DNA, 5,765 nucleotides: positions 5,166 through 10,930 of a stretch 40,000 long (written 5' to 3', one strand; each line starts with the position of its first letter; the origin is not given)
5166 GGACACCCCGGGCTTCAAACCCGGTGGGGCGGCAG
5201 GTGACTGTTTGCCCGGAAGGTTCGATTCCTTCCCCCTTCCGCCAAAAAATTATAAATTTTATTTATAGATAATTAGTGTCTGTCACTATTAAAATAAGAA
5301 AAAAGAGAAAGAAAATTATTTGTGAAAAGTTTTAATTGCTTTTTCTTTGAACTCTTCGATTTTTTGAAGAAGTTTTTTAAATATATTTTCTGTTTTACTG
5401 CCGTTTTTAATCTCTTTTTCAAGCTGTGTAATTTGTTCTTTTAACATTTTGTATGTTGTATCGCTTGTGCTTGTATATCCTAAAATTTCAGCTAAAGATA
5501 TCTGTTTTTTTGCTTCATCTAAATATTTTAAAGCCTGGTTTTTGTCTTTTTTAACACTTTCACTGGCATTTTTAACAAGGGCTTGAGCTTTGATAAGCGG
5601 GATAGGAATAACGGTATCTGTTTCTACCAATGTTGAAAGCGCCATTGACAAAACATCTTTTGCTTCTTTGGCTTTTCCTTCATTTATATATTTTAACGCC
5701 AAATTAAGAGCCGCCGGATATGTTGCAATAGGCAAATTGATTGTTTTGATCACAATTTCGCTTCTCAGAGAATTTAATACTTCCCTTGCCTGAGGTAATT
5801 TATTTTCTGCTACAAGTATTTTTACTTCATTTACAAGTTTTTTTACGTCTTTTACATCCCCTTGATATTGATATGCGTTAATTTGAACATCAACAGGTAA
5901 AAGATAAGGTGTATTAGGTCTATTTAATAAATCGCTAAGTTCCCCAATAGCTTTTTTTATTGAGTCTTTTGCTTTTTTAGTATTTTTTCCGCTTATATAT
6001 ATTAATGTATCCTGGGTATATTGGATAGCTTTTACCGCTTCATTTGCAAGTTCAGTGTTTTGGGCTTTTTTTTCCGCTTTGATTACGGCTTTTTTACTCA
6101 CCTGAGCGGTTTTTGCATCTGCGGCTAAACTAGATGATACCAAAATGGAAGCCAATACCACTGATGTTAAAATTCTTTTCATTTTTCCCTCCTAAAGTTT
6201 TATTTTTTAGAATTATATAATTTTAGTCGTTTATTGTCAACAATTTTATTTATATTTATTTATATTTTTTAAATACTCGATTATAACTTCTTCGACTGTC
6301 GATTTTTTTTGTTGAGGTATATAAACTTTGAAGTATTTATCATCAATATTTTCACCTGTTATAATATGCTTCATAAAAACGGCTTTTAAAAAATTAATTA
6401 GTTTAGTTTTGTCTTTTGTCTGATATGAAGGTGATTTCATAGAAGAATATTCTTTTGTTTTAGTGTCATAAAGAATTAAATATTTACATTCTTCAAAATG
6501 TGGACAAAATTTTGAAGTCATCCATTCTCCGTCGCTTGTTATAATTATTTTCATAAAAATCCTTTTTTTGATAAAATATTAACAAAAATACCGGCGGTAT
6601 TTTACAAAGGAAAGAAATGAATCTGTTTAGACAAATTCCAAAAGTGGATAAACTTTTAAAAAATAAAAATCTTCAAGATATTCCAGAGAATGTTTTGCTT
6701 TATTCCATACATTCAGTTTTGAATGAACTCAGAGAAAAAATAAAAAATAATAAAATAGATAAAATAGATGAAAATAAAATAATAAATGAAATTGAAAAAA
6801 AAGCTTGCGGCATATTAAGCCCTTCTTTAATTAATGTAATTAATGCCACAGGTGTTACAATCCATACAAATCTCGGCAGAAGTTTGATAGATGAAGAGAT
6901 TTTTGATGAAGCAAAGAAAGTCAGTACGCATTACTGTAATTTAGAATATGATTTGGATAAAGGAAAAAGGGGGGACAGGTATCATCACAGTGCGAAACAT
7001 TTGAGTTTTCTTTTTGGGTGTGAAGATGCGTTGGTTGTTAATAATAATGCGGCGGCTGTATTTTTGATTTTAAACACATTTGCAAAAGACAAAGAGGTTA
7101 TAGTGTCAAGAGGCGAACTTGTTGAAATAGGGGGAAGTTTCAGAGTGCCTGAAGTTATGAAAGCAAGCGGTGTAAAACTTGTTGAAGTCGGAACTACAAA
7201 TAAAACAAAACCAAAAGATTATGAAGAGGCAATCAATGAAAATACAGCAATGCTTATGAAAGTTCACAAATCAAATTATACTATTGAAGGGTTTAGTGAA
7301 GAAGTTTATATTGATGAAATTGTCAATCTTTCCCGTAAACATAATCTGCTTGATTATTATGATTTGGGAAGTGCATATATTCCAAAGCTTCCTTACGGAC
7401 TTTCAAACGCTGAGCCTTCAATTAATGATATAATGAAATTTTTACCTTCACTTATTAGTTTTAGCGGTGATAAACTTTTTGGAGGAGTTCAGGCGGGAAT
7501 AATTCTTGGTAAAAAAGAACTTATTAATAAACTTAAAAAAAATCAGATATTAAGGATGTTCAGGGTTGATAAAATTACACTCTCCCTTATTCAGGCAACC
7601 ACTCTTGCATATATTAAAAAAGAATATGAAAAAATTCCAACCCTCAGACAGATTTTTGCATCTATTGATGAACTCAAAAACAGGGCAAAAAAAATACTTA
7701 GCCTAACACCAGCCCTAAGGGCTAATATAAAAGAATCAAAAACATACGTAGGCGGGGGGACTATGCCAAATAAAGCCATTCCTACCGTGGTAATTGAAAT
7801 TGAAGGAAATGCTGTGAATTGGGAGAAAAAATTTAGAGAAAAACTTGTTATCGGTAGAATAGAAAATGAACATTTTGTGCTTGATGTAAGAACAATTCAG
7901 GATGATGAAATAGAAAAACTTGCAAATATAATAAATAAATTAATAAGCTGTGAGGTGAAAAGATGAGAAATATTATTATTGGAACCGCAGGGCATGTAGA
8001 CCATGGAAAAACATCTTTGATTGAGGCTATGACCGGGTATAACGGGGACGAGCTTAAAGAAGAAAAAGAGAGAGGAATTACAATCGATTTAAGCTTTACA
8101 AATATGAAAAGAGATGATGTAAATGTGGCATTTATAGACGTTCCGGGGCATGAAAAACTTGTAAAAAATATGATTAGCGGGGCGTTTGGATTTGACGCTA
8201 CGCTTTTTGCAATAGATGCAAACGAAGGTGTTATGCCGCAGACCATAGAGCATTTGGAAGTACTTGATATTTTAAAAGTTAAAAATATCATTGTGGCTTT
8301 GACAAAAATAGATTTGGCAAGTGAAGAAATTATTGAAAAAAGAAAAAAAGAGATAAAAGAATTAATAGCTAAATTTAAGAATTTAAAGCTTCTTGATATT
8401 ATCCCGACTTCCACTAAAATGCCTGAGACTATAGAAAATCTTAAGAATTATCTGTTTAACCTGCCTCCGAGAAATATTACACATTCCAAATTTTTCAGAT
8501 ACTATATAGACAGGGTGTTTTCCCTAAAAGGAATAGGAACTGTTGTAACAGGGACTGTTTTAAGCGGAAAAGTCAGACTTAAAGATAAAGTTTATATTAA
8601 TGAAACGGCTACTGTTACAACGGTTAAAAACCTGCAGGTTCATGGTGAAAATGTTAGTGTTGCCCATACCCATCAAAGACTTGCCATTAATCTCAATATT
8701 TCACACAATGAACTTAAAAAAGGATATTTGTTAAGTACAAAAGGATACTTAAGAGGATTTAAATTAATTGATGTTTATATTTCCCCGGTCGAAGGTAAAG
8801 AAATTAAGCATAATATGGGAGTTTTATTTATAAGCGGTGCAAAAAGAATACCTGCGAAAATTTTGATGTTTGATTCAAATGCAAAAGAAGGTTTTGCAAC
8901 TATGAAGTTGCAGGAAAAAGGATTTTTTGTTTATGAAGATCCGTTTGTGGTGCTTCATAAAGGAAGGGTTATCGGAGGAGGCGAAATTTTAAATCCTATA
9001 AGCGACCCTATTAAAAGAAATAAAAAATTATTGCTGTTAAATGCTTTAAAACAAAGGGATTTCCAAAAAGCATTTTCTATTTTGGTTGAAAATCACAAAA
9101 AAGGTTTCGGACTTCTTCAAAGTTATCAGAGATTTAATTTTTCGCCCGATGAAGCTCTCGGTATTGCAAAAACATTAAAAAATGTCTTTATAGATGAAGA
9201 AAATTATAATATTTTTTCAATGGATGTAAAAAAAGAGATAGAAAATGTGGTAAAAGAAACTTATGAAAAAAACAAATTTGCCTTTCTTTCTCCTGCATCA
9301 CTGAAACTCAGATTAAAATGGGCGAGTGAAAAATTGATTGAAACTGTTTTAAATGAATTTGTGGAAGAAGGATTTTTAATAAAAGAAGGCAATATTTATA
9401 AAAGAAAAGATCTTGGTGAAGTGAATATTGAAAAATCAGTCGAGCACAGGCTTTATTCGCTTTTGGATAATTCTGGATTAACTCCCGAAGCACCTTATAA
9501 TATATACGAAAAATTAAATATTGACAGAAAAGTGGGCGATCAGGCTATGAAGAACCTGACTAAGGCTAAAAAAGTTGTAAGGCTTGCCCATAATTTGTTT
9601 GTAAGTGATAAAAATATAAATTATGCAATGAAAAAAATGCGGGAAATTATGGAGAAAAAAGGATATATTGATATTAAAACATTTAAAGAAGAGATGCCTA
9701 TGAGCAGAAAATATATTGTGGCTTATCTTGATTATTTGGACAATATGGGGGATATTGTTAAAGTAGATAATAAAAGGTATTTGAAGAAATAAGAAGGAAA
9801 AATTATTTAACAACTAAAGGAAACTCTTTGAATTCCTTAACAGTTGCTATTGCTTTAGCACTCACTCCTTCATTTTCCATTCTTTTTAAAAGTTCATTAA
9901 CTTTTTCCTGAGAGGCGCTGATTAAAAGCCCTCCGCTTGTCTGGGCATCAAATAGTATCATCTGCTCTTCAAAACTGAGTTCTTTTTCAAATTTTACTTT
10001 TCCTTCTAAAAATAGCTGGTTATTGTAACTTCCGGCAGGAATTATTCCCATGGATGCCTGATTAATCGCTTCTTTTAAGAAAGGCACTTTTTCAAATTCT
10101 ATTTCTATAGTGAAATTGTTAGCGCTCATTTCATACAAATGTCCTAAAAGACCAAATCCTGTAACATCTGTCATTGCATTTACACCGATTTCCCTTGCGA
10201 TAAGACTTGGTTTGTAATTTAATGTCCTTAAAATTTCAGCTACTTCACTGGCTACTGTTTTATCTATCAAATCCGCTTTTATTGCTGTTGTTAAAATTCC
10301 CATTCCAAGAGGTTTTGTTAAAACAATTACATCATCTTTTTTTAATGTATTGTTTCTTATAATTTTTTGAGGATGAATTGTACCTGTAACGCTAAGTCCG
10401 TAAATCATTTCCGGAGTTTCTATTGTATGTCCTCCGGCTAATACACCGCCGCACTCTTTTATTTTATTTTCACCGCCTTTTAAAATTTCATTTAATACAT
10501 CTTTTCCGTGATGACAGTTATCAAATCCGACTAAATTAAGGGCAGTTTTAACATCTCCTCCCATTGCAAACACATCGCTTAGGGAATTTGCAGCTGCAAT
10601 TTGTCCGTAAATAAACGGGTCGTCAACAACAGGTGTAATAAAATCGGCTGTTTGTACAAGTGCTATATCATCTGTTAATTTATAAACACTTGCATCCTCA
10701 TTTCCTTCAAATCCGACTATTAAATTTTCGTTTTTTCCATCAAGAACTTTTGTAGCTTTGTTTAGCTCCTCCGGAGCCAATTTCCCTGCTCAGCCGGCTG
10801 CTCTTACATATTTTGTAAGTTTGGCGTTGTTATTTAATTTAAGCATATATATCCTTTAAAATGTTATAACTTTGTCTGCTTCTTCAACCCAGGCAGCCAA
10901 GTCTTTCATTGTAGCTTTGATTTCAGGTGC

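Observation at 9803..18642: Nine-gene translationally coupled operon tying SelD to a thiol-relay, Mer-like transporter and ATP-driven reductase set: candidate undescribed selenium acquisition and delivery system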

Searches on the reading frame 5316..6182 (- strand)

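Call 10: search_protein_families(library=ncbifam, proteins=[window:5316-6182:-], max_evalue=0.00001)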
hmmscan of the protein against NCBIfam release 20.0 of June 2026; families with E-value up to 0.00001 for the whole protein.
window:5316-6182:- (288 aa): 0 families

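Call 35: search_protein_families(library=pfam, proteins=[window:5316-6182:-], max_evalue=0.001)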
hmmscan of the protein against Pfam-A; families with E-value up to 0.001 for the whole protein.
window:5316-6182:- (288 aa): 1 family
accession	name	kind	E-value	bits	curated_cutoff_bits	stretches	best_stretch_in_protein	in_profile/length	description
PF10938.13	YfdX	-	2.2e-33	115.8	26.6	1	52-190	1-148/149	YfdX protein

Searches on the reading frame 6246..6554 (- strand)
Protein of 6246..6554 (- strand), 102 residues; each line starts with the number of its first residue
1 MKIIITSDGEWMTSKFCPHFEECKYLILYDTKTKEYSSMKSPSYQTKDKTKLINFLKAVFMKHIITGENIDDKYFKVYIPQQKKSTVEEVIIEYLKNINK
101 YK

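Call 10: search_protein_families(library=ncbifam, proteins=[window:6246-6554:-], max_evalue=0.00001)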
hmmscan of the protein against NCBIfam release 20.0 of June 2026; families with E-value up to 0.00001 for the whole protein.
window:6246-6554:- (102 aa): 0 families

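Call 35: search_protein_families(library=pfam, proteins=[window:6246-6554:-], max_evalue=0.001)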
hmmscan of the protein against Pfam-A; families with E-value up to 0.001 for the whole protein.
window:6246-6554:- (102 aa): 1 family
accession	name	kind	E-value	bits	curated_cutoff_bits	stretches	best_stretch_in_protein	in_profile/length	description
PF02579.22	Nitro_FeMo-Co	-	0.00013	22.7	26.3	1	14-58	3-51/94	Dinitrogenase iron-molybdenum cofactor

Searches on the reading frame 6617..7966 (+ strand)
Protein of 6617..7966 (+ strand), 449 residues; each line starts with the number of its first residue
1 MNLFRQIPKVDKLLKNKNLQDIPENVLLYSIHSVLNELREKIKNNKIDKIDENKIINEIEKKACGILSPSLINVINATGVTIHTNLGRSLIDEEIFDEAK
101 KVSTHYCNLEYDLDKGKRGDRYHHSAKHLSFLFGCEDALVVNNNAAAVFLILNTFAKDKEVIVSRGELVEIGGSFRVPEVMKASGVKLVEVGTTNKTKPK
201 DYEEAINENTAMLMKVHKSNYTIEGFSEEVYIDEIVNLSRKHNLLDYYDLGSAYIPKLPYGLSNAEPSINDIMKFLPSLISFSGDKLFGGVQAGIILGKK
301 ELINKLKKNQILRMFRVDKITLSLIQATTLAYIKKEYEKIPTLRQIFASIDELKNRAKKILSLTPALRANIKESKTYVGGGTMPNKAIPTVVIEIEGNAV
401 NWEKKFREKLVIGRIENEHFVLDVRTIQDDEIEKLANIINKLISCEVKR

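Call 10: search_protein_families(library=ncbifam, proteins=[window:6617-7966:+], max_evalue=0.00001)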
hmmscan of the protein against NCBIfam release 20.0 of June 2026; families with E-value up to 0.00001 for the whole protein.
window:6617-7966:+ (449 aa): 3 families
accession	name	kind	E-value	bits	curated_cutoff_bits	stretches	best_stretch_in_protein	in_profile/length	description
TIGR00474.1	selA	equivalog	2.6e-163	544.1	267.9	1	4-440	1-454/455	L-seryl-tRNA(Sec) selenium transferase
TIGR01437.1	selA_rel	subfamily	1.9e-18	66.5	385.3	1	71-442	7-362/363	DgaE family pyridoxal phosphate-dependent ammonia lyase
NF047797.1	glminPNH3LysDgaE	equivalog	8.4e-14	51.3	600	1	71-355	9-283/367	D-glucosaminate-6-phosphate ammonia lyase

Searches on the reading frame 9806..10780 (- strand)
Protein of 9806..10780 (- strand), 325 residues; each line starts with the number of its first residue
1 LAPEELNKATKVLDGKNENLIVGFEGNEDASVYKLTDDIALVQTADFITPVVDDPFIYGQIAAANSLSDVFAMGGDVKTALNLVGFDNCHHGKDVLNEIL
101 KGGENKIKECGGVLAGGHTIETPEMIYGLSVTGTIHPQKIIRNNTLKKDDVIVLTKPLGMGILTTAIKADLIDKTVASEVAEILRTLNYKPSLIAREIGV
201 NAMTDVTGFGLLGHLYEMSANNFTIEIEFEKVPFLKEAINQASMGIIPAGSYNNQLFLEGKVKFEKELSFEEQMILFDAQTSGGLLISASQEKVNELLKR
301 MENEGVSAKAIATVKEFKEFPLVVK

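Call 7: search_protein_families(library=pfam, proteins=[window:9806-10780:-], max_evalue=0.01)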
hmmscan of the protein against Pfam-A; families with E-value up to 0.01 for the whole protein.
window:9806-10780:- (325 aa): 2 families
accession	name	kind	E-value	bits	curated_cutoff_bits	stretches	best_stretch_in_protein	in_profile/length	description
PF00586.29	AIRS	-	3.8e-21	76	24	1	28-135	2-112/112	AIR synthase related protein, N-terminal domain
PF02769.27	AIRS_C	-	5e-20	72.7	23.1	1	148-318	2-149/156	AIR synthase related protein, C-terminal domain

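Call 8: search_protein_families(library=ncbifam, proteins=[window:9806-10780:-], max_evalue=0.01)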
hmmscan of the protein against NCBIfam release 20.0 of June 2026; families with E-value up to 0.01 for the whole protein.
window:9806-10780:- (325 aa): 12 families
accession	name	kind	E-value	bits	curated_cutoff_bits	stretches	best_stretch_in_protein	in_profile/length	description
TIGR00476.1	selD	equivalog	2.5e-100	335.7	125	1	8-293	22-310/311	selenide, water dikinase SelD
NF002098.0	PRK00943.1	equivalog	3.1e-87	292.7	299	1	16-319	38-339/347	selenide, water dikinase SelD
NF010705.0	PRK14105.1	equivalog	1.7e-42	145.5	291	1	13-243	35-279/345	selenide, water dikinase SelD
TIGR04369.1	fusion_not_SelD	hypoth_equivalog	6.8e-35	120.3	700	1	8-300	369-692/701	oxidoreductase/SelD-related fusion protein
TIGR01379.1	thiL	equivalog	1.2e-15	57.3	184.15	1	35-241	40-245/320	thiamine-phosphate kinase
NF004351.0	PRK05731.1-4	equivalog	5.7e-14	51.9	324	1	58-234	74-249/321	thiamine-phosphate kinase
TIGR03267.1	methan_mark_2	hypoth_equivalog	1.2e-12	47.5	365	1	17-236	35-250/323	methanogenesis marker 2 protein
TIGR04049.1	AIR_rel_sll0787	hypoth_equivalog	1.1e-08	34.5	321.3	1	28-222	44-233/318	sll0787 family AIR synthase-like protein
NF004353.0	PRK05731.2-2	equivalog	7.8e-07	28.5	301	1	26-241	18-234/311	thiamine-phosphate kinase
NF038049.1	SelD_rel_HyperS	equivalog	2.7e-06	26.2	250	0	53-177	174-297/465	SelD-related putative sulfur metabolism protein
TIGR00878.1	purM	equivalog_domain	1.4e-05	24.5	236.35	1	68-159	87-182/332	phosphoribosylformylglycinamidine cyclo-ligase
NF004354.0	PRK05731.2-3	equivalog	4.7e-05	22.9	204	1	66-160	57-149/273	thiamine-phosphate kinase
